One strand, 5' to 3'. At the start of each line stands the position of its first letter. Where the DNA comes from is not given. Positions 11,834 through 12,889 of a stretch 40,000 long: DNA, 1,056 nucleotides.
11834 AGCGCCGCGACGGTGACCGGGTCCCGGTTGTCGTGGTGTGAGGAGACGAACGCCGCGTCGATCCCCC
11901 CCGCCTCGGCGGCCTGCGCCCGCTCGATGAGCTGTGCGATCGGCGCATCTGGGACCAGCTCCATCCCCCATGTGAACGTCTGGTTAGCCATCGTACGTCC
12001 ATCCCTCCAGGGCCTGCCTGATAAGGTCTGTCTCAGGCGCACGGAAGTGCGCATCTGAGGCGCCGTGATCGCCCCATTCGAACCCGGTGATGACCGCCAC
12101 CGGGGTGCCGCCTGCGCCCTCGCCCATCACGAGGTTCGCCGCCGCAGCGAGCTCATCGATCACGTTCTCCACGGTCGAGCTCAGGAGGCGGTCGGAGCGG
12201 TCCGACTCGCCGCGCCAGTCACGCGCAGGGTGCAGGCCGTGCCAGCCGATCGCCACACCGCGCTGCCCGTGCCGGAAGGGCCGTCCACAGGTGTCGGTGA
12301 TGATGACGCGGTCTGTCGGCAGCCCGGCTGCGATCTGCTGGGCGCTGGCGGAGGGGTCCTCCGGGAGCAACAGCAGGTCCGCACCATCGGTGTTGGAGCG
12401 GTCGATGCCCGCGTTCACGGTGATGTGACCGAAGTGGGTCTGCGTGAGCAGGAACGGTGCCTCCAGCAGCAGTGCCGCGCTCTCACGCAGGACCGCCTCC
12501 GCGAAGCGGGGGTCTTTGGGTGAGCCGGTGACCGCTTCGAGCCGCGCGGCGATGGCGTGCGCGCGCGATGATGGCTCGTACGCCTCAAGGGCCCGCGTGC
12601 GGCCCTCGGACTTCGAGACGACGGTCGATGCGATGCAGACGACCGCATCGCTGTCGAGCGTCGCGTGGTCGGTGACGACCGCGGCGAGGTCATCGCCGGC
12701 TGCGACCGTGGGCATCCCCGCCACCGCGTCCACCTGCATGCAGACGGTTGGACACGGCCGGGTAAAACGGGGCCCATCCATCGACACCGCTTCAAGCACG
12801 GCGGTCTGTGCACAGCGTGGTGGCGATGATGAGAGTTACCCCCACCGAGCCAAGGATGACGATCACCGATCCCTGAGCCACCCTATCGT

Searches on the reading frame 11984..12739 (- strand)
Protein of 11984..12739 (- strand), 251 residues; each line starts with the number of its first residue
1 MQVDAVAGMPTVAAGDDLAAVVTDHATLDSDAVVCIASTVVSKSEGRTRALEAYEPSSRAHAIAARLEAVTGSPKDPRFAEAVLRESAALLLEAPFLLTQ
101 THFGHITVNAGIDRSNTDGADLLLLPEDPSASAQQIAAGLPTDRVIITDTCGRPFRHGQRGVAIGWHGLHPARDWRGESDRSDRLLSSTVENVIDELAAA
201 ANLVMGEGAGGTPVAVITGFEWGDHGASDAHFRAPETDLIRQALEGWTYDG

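Call 21: find_encoding_contigs(protein=window:11984-12739:-, flank=3000, max_places=6)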
Protein window:11984-12739:- (251 aa): 2 contigs read that carry it; 1 place shown.
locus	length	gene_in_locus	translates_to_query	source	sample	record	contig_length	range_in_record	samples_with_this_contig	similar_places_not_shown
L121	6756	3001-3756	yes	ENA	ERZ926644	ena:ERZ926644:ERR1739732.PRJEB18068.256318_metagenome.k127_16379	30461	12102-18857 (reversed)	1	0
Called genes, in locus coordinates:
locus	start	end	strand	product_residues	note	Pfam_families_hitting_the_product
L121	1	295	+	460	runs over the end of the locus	PF02403:Seryl_tRNA_N, PF00587:tRNA-synt_2b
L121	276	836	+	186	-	PF04034:Ribo_biogen_C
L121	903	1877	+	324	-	PF17835:NOG1_N, PF00350:Dynamin_N (faint), PF01926:MMR_HSR1, PF02421:FeoB_N, PF06858:NOG1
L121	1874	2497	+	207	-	PF00009:GTP_EFTU (faint), PF01926:MMR_HSR1, PF02421:FeoB_N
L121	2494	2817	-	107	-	PF00581:Rhodanese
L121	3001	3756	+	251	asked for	PF01996:F420_ligase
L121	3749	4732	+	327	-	PF00296:Bac_luciferase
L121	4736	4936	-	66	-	PF26067:DUF8024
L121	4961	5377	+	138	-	PF01253:SUI1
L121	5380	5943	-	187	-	PF00293:NUDIX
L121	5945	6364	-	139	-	PF19125:DUF5809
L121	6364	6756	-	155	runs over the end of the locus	PF00583:Acetyltransf_1, PF13673:Acetyltransf_10, PF13508:Acetyltransf_7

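Call 63: find_homologous_proteins(query=window:11984-12739:-, max_evalue=1e-40)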
Query window:11984-12739:- (251 aa): 2015 proteins with E <= 1e-40 among 8000 candidates; the best 120 are listed.
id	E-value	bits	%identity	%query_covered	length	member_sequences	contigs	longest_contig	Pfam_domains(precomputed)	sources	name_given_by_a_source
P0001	1.5e-159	547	100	100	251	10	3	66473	PF01996.22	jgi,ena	jgi:coenzyme F420-0:L-glutamate ligase/coenzyme F420-1:gamma-L-glutamate ligase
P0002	1.9e-138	478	87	100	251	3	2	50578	PF01996.22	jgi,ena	jgi:coenzyme F420-0:L-glutamate ligase/coenzyme F420-1:gamma-L-glutamate ligase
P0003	4.2e-137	474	84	100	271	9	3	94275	PF01996.22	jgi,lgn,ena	-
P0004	1.1e-131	456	82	100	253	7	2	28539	PF01996.22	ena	-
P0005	1.3e-104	367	66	100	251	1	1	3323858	PF01996.22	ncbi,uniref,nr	ncbi:coenzyme F420-0:L-glutamate ligase [Halorarum halobium]|uniref:coenzyme F420-0:L-glutamate liga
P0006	1.8e-104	367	67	100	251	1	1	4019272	PF01996.22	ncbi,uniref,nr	ncbi:coenzyme F420-0:L-glutamate ligase [Halorarum salinum]|uniref:Coenzyme F420:L-glutamate ligase 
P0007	4.8e-101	356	65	100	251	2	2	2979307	PF01996.22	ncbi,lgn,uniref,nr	ncbi:coenzyme F420-0:L-glutamate ligase [Halopelagius longus]|uniref:Coenzyme F420-0 gamma-glutamyl 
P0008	6.1e-101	355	65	100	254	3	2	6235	PF01996.22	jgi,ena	jgi:coenzyme F420-0:L-glutamate ligase/coenzyme F420-1:gamma-L-glutamate ligase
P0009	1.4e-100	354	66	99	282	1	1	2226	PF01996.22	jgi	-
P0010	1.8e-100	354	66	100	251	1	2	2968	PF01996.22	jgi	jgi:coenzyme F420-0:L-glutamate ligase/coenzyme F420-1:gamma-L-glutamate ligase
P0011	2.5e-100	353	64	100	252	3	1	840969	PF01996.22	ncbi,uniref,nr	ncbi:F420-0--gamma-glutamyl ligase [Haloprofundus marisrubri]|uniref:Coenzyme F420:L-glutamate ligas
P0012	2.7e-100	353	65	100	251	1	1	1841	PF01996.22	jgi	jgi:coenzyme F420-0:L-glutamate ligase/coenzyme F420-1:gamma-L-glutamate ligase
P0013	2.9e-100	353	64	100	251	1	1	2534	PF01996.22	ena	-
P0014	5.8e-100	352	65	100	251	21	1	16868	PF01996.22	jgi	-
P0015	1.1e-99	351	64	99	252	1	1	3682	PF01996.22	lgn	-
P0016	1.2e-99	351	64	100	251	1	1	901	PF01996.22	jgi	jgi:coenzyme F420-0:L-glutamate ligase/coenzyme F420-1:gamma-L-glutamate ligase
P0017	1.9e-99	351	64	100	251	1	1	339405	PF01996.22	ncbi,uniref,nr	ncbi:coenzyme F420-0:L-glutamate ligase [Halorubrum sp. JWXQ-INN 858]|uniref:coenzyme F420-0:L-gluta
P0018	2.4e-99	350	64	100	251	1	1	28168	PF01996.22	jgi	jgi:coenzyme F420-0:L-glutamate ligase/coenzyme F420-1:gamma-L-glutamate ligase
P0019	2.5e-99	350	64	100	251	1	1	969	PF01996.22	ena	-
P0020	3.4e-99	350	64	100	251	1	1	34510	PF01996.22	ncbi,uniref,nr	ncbi:coenzyme F420-0:L-glutamate ligase [Haloferax profundi]|uniref:Coenzyme F420:L-glutamate ligase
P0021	4.1e-99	349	65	100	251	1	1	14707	PF01996.22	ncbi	ncbi:MAG: coenzyme F420-0:L-glutamate ligase [Haloferacaceae archaeon]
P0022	4.9e-99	349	65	100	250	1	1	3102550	PF01996.22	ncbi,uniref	ncbi:coenzyme F420-0:L-glutamate ligase [Halobellus rubicundus]|uniref:Coenzyme F420:L-glutamate lig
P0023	8.0e-99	348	63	100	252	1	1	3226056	PF01996.22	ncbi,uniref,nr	ncbi:coenzyme F420-0:L-glutamate ligase [Haloprofundus halobius]|uniref:coenzyme F420-0:L-glutamate 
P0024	8.2e-99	348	63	100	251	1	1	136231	PF01996.22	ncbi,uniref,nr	ncbi:coenzyme F420-0:L-glutamate ligase [Candidatus Halobonum tyrrellensis]|uniref:Coenzyme F420:L-g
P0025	9.4e-99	348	64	100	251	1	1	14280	PF01996.22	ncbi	ncbi:MAG: coenzyme F420-0:L-glutamate ligase [Haloferacaceae archaeon]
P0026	9.9e-99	348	62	100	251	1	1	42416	PF01996.22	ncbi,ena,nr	ncbi:coenzyme F420-0:L-glutamate ligase [Halobacteriales archaeon QS_6_71_20]|nr:MAG: coenzyme F420-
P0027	1.0e-98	348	64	100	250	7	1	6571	PF01996.22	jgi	jgi:coenzyme F420-0:L-glutamate ligase/coenzyme F420-1:gamma-L-glutamate ligase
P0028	1.1e-98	348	64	100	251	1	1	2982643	PF01996.22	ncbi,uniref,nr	ncbi:coenzyme F420-0:L-glutamate ligase [Haloferax sp. MBLA0076]|uniref:Coenzyme F420:L-glutamate li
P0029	1.1e-98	348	65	100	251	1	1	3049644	PF01996.22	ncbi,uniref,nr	ncbi:coenzyme F420-0:L-glutamate ligase [Halobaculum limi]|uniref:coenzyme F420-0:L-glutamate ligase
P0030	1.2e-98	348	65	100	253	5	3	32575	PF01996.22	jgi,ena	jgi:coenzyme F420-0:L-glutamate ligase/coenzyme F420-1:gamma-L-glutamate ligase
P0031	1.4e-98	348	63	100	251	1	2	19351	PF01996.22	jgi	jgi:coenzyme F420-0:L-glutamate ligase/coenzyme F420-1:gamma-L-glutamate ligase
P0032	1.4e-98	348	65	100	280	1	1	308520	PF01996.22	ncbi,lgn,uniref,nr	ncbi:coenzyme F420-0 gamma-glutamyl ligase [Halopenitus malekzadehii]|uniref:Coenzyme F420:L-glutama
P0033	1.5e-98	347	64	100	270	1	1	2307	PF01996.22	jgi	jgi:coenzyme F420-0:L-glutamate ligase/coenzyme F420-1:gamma-L-glutamate ligase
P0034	2.0e-98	347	63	100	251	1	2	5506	PF01996.22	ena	-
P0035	2.2e-98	347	65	100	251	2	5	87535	PF01996.22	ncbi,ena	-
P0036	3.1e-98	346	66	100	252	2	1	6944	PF01996.22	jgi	jgi:coenzyme F420-0:L-glutamate ligase/coenzyme F420-1:gamma-L-glutamate ligase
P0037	3.4e-98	346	64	100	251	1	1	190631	PF01996.22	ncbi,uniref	ncbi:coenzyme F420-0:L-glutamate ligase [Halopenitus sp. H-Gu1]|uniref:coenzyme F420-0:L-glutamate l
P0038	3.7e-98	346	64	99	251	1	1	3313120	PF01996.22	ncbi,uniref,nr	ncbi:coenzyme F420-0:L-glutamate ligase/coenzyme F420-1:gamma-L-glutamate ligase [Halalkaliarchaeum 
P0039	3.8e-98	346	63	99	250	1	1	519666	PF01996.22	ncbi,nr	ncbi:coenzyme F420-0:L-glutamate ligase [Halobellus sp. Atlit-31R]|nr:coenzyme F420-0:L-glutamate li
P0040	4.2e-98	346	64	100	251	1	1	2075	PF01996.22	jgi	jgi:coenzyme F420-0:L-glutamate ligase/coenzyme F420-1:gamma-L-glutamate ligase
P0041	4.5e-98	346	65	100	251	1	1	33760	PF01996.22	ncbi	ncbi:MAG: coenzyme F420-0:L-glutamate ligase [Halobacteriota archaeon]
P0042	4.7e-98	346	64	100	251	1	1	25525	PF01996.22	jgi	jgi:coenzyme F420-0:L-glutamate ligase/coenzyme F420-1:gamma-L-glutamate ligase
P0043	5.3e-98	346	65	99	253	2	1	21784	PF01996.22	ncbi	ncbi:MAG: coenzyme F420-0:L-glutamate ligase [Halobacterium sp.]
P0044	5.4e-98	346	63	100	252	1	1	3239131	PF01996.22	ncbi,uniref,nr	ncbi:coenzyme F420-0:L-glutamate ligase [Haloprofundus salilacus]|uniref:coenzyme F420-0:L-glutamate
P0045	6.4e-98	345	64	100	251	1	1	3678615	PF01996.22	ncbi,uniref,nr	ncbi:coenzyme F420-0:L-glutamate ligase [Halorarum halophilum]|uniref:Coenzyme F420:L-glutamate liga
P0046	6.5e-98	345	64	100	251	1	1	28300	PF01996.22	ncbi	ncbi:MAG: coenzyme F420-0:L-glutamate ligase [Halopenitus sp.]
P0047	7.4e-98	345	62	100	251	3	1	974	PF01996.22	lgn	-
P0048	7.7e-98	345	65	100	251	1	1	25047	PF01996.22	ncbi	ncbi:MAG: coenzyme F420-0:L-glutamate ligase [Haloferacaceae archaeon]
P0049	9.0e-98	345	62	100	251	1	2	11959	PF01996.22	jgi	jgi:coenzyme F420-0:L-glutamate ligase/coenzyme F420-1:gamma-L-glutamate ligase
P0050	9.4e-98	345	63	100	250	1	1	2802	PF01996.22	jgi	jgi:coenzyme F420-0:L-glutamate ligase/coenzyme F420-1:gamma-L-glutamate ligase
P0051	9.6e-98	345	62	100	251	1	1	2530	PF01996.22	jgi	jgi:coenzyme F420-0:L-glutamate ligase/coenzyme F420-1:gamma-L-glutamate ligase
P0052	1.1e-97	345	64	99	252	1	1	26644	PF01996.22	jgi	jgi:coenzyme F420-0:L-glutamate ligase/coenzyme F420-1:gamma-L-glutamate ligase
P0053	1.1e-97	345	63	100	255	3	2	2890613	PF01996.22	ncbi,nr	ncbi:coenzyme F420-0:L-glutamate ligase [haloarchaeon 3A1-DGR]|nr:coenzyme F420-0:L-glutamate ligase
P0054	1.2e-97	345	64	100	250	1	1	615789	PF01996.22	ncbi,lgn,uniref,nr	ncbi:coenzyme F420-0:L-glutamate ligase [Halogeometricum limi]|uniref:Coenzyme F420:L-glutamate liga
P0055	1.6e-97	344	63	100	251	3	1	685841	PF01996.22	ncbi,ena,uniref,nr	ncbi:coenzyme F420-0:L-glutamate ligase [Salinigranum halophilum]|uniref:coenzyme F420-0:L-glutamate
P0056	1.9e-97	344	64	99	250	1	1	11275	PF01996.22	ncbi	ncbi:MAG: coenzyme F420-0:L-glutamate ligase [Haloquadratum sp.]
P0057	1.9e-97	344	64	100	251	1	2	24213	PF01996.22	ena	-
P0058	2.2e-97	344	64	100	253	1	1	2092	PF01996.22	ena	-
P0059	2.3e-97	344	64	100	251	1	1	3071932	PF01996.22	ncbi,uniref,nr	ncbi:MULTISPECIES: coenzyme F420-0:L-glutamate ligase [Haloferax]|uniref:Coenzyme F420:L-glutamate l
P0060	2.5e-97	344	65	100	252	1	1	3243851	PF01996.22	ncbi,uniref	ncbi:coenzyme F420-0:L-glutamate ligase [Haloplanus salilacus]|uniref:coenzyme F420-0:L-glutamate li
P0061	2.5e-97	344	63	100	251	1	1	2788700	PF01996.22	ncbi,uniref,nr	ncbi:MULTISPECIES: coenzyme F420-0:L-glutamate ligase [Haloferax]|uniref:Coenzyme F420:L-glutamate l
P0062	2.7e-97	343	64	100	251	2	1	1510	PF01996.22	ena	-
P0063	2.7e-97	343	62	100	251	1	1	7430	PF01996.22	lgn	-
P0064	2.9e-97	343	63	100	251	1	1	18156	PF01996.22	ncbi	-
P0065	3.1e-97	343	64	100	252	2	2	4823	PF01996.22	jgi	jgi:coenzyme F420-0:L-glutamate ligase/coenzyme F420-1:gamma-L-glutamate ligase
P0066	3.2e-97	343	65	100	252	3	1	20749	PF01996.22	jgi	jgi:coenzyme F420-0:L-glutamate ligase/coenzyme F420-1:gamma-L-glutamate ligase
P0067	3.6e-97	343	64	100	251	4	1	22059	PF01996.22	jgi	jgi:coenzyme F420-0:L-glutamate ligase/coenzyme F420-1:gamma-L-glutamate ligase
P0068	3.9e-97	343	65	100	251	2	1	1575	PF01996.22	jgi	jgi:coenzyme F420-0:L-glutamate ligase/coenzyme F420-1:gamma-L-glutamate ligase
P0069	4.0e-97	343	64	100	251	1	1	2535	PF01996.22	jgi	jgi:coenzyme F420-0:L-glutamate ligase/coenzyme F420-1:gamma-L-glutamate ligase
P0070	4.0e-97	343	61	99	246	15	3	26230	PF01996.22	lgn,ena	-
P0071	4.2e-97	343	62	99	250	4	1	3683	PF01996.22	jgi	jgi:coenzyme F420-0:L-glutamate ligase/coenzyme F420-1:gamma-L-glutamate ligase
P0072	4.2e-97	343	64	100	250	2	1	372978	PF01996.22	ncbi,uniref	ncbi:coenzyme F420-0:L-glutamate ligase [Halobellus sp. EA9]|uniref:coenzyme F420-0:L-glutamate liga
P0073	4.6e-97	343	65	100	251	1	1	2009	PF01996.22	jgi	-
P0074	4.9e-97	343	64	100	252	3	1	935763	PF01996.22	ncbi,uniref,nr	ncbi:coenzyme F420-0:L-glutamate ligase [Halegenticoccus soli]|uniref:coenzyme F420-0:L-glutamate li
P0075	5.5e-97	342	66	99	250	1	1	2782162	PF01996.22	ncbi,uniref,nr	ncbi:coenzyme F420-0:L-glutamate ligase [Halomarina ordinaria]|uniref:Coenzyme F420:L-glutamate liga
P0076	7.0e-97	342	65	99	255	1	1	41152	PF01996.22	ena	-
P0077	7.1e-97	342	63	99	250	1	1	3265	PF01996.22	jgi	jgi:coenzyme F420-0:L-glutamate ligase/coenzyme F420-1:gamma-L-glutamate ligase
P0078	7.8e-97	342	62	100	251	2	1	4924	PF01996.22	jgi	jgi:coenzyme F420-0:L-glutamate ligase/coenzyme F420-1:gamma-L-glutamate ligase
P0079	8.2e-97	342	64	100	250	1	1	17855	PF01996.22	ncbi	-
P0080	9.9e-97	342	65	99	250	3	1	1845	PF01996.22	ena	-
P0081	1.0e-96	342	63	100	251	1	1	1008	PF01996.22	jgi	jgi:coenzyme F420-0:L-glutamate ligase/coenzyme F420-1:gamma-L-glutamate ligase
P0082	1.0e-96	342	63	100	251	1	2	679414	PF01996.22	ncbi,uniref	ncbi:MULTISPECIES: coenzyme F420-0:L-glutamate ligase [unclassified Haloparvum]|uniref:coenzyme F420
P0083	1.0e-96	341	63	99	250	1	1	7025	PF01996.22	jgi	jgi:coenzyme F420-0:L-glutamate ligase/coenzyme F420-1:gamma-L-glutamate ligase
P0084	1.2e-96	341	62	100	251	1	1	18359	PF01996.22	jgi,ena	-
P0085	1.2e-96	341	63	99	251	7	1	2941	PF01996.22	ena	-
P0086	1.2e-96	341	64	100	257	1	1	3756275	PF01996.22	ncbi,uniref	ncbi:coenzyme F420-0:L-glutamate ligase [Natronorarus salvus]|uniref:coenzyme F420-0:L-glutamate lig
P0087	1.3e-96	341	63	100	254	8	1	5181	PF01996.22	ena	-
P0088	1.6e-96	341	63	100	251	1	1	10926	PF01996.22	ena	-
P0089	1.6e-96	341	64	100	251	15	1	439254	PF01996.22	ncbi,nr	ncbi:MAG: coenzyme F420-0 gamma-glutamyl ligase [uncultured archaeon A07HR67]|nr:MAG: coenzyme F420-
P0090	1.7e-96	341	64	99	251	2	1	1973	PF01996.22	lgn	-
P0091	1.8e-96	341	63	100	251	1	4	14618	PF01996.22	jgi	jgi:coenzyme F420-0:L-glutamate ligase/coenzyme F420-1:gamma-L-glutamate ligase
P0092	2.2e-96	340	63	100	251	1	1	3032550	PF01996.22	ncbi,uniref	ncbi:coenzyme F420-0:L-glutamate ligase [Haloferax sp. YSMS24]|uniref:coenzyme F420-0:L-glutamate li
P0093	2.5e-96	340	62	100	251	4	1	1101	PF01996.22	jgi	jgi:coenzyme F420-0:L-glutamate ligase/coenzyme F420-1:gamma-L-glutamate ligase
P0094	2.9e-96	340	63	100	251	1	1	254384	PF01996.22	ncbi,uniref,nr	ncbi:coenzyme F420-0:L-glutamate ligase [Haloferax sp. Q22]|uniref:coenzyme F420-0:L-glutamate ligas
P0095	3.4e-96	340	63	99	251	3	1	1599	PF01996.22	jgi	jgi:coenzyme F420-0:L-glutamate ligase/coenzyme F420-1:gamma-L-glutamate ligase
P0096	3.5e-96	340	64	100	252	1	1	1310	PF01996.22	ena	-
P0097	3.8e-96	340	63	100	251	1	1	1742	PF01996.22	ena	-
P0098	4.1e-96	340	63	100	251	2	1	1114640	PF01996.22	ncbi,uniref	ncbi:coenzyme F420-0:L-glutamate ligase [Halobaculum sp. D14]|uniref:coenzyme F420-0:L-glutamate lig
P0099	5.2e-96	339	64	100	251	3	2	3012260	PF01996.22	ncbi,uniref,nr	ncbi:F(420)-0:gamma-glutamyl ligase, F420 coenzyme biosynthesis enzyme [Halalkaliarchaeum sp. AArc-C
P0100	6.0e-96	339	62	99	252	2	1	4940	PF01996.22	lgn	-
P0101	6.1e-96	339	61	100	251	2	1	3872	PF01996.22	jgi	jgi:coenzyme F420-0:L-glutamate ligase/coenzyme F420-1:gamma-L-glutamate ligase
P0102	6.4e-96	339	64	100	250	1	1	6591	PF01996.22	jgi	jgi:coenzyme F420-0:L-glutamate ligase/coenzyme F420-1:gamma-L-glutamate ligase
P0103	6.6e-96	339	62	99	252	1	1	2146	PF01996.22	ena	-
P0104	6.7e-96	339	62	100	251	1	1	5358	PF01996.22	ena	-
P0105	7.0e-96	339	63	100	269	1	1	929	PF01996.22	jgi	jgi:coenzyme F420-0:L-glutamate ligase/coenzyme F420-1:gamma-L-glutamate ligase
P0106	7.5e-96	339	64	100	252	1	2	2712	PF01996.22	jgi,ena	-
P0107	7.7e-96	339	64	99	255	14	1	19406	PF01996.22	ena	-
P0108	7.8e-96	339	65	99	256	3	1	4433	PF01996.22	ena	-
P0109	8.7e-96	338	62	100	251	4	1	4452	PF01996.22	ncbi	-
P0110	8.9e-96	338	63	100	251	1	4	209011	PF01996.22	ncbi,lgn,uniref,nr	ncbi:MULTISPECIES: coenzyme F420-0:L-glutamate ligase [unclassified Haloferax]|uniref:coenzyme F420-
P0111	9.1e-96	338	62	99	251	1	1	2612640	PF01996.22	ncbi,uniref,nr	ncbi:coenzyme F420-0:L-glutamate ligase [Halobellus inordinatus]|uniref:coenzyme F420-0:L-glutamate 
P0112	9.3e-96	338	63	100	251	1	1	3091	PF01996.22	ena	-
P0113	9.4e-96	338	65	100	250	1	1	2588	PF01996.22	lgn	-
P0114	9.8e-96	338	63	100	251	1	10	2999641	PF01996.22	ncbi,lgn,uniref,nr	ncbi:coenzyme F420-0:L-glutamate ligase [Haloferax sp. Atlit-6N]|uniref:Coenzyme F420:L-glutamate li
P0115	9.8e-96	338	63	100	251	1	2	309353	PF01996.22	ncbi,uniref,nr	ncbi:coenzyme F420-0:L-glutamate ligase [Haloferax sulfurifontis]|uniref:Coenzyme F420:L-glutamate l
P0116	1.0e-95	338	64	100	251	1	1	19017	PF01996.22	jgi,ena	-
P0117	1.1e-95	338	63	100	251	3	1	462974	PF01996.22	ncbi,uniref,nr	ncbi:coenzyme F420-0:L-glutamate ligase [Haloferax denitrificans]|uniref:Coenzyme F420:L-glutamate l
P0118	1.1e-95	338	62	99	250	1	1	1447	PF01996.22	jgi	jgi:coenzyme F420-0:L-glutamate ligase/coenzyme F420-1:gamma-L-glutamate ligase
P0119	1.1e-95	338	62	100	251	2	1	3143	PF01996.22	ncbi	ncbi:MAG: coenzyme F420-0:L-glutamate ligase [Halobaculum sp.]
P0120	1.2e-95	338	65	100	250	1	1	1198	PF01996.22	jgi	jgi:coenzyme F420-0:L-glutamate ligase/coenzyme F420-1:gamma-L-glutamate ligase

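Call 64: find_encoding_contigs(protein=P0002, flank=2500, max_places=2)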
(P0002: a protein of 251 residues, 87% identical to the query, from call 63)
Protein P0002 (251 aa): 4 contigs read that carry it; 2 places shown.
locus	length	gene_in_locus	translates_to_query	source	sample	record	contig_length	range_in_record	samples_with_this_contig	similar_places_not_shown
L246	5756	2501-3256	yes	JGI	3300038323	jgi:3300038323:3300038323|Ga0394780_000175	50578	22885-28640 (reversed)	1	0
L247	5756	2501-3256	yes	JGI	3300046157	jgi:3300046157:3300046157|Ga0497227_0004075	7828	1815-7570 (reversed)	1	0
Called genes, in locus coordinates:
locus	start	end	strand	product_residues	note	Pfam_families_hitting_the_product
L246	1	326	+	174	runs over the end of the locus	PF04034:Ribo_biogen_C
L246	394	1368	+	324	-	PF17835:NOG1_N, PF00350:Dynamin_N (faint), PF01926:MMR_HSR1, PF02421:FeoB_N, PF06858:NOG1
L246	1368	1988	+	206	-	PF01926:MMR_HSR1, PF02421:FeoB_N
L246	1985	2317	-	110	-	PF00581:Rhodanese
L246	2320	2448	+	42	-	-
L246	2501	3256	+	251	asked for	PF01996:F420_ligase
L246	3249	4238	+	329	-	PF00296:Bac_luciferase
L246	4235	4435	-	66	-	PF26067:DUF8024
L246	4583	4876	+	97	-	PF01253:SUI1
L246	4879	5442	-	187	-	PF00293:NUDIX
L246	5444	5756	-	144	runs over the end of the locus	PF19125:DUF5809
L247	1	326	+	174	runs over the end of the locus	PF04034:Ribo_biogen_C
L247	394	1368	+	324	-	PF17835:NOG1_N, PF00350:Dynamin_N (faint), PF01926:MMR_HSR1, PF02421:FeoB_N, PF06858:NOG1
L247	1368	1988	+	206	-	PF01926:MMR_HSR1, PF02421:FeoB_N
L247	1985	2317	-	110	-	PF00581:Rhodanese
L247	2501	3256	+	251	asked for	PF01996:F420_ligase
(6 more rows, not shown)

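Call 65: find_encoding_contigs(protein=P0003, flank=2500, max_places=2)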
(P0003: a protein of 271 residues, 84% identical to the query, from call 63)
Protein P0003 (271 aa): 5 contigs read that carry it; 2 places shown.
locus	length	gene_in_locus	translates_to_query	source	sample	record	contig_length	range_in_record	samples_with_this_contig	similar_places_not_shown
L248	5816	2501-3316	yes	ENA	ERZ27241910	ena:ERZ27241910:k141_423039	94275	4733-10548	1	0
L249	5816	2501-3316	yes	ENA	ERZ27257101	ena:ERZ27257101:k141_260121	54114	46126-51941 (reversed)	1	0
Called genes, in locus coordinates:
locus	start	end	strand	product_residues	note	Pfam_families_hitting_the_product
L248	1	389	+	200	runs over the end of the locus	PF04068:Fer4_RLI (weak), PF04034:Ribo_biogen_C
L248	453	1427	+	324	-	PF17835:NOG1_N, PF00350:Dynamin_N (faint), PF01926:MMR_HSR1, PF02421:FeoB_N, PF06858:NOG1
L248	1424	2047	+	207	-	PF01926:MMR_HSR1, PF02421:FeoB_N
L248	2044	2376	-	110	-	PF00581:Rhodanese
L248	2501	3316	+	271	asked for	PF01996:F420_ligase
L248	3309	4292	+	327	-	PF00296:Bac_luciferase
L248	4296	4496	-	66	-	PF26067:DUF8024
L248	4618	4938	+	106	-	PF01253:SUI1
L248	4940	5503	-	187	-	PF00293:NUDIX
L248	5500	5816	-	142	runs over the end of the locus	PF19125:DUF5809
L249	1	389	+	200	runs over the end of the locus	PF04068:Fer4_RLI (weak), PF04034:Ribo_biogen_C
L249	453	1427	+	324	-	PF17835:NOG1_N, PF00350:Dynamin_N (faint), PF01926:MMR_HSR1, PF02421:FeoB_N, PF06858:NOG1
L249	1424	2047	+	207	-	PF01926:MMR_HSR1, PF02421:FeoB_N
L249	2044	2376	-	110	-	PF00581:Rhodanese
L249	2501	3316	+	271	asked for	PF01996:F420_ligase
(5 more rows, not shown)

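Call 66: find_encoding_contigs(protein=P0004, flank=2500, max_places=2)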
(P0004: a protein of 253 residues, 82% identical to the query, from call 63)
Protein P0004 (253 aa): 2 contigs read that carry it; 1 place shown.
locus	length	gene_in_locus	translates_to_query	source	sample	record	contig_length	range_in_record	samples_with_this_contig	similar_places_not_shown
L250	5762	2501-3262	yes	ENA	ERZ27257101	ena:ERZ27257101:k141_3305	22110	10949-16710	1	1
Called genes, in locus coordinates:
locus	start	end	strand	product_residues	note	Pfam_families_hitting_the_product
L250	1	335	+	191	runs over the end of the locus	PF04068:Fer4_RLI (weak), PF04034:Ribo_biogen_C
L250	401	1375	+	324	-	PF17835:NOG1_N, PF00350:Dynamin_N (faint), PF01926:MMR_HSR1, PF02421:FeoB_N, PF06858:NOG1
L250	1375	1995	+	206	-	PF00009:GTP_EFTU (faint), PF01926:MMR_HSR1, PF02421:FeoB_N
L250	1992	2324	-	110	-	PF00581:Rhodanese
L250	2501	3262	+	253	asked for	PF01996:F420_ligase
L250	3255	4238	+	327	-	PF00296:Bac_luciferase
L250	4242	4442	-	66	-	PF26067:DUF8024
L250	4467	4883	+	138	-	PF01253:SUI1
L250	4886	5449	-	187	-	PF00293:NUDIX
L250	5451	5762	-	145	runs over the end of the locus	PF19125:DUF5809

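Call 67: find_encoding_contigs(protein=P0005, flank=2500, max_places=1)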
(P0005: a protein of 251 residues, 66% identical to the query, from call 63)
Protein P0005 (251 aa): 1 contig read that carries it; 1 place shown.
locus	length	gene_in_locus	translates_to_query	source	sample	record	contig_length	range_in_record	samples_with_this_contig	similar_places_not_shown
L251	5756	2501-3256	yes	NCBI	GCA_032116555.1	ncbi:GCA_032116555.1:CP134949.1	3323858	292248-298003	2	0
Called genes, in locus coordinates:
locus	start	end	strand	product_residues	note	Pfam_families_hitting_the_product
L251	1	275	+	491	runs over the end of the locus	PF01796:OB_ChsH2_C (weak)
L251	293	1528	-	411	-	PF00293:NUDIX, PF01008:IF-2B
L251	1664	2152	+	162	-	PF01938:TRAM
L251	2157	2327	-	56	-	PF26408:DUF8106 (weak)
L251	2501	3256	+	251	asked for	PF01996:F420_ligase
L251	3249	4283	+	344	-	PF00296:Bac_luciferase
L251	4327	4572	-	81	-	PF26067:DUF8024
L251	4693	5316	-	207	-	PF00009:GTP_EFTU (faint), PF01926:MMR_HSR1, PF02421:FeoB_N, PF03193:RsgA_GTPase (faint)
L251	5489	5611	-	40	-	-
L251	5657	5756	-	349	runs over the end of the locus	PF02653:BPD_transp_2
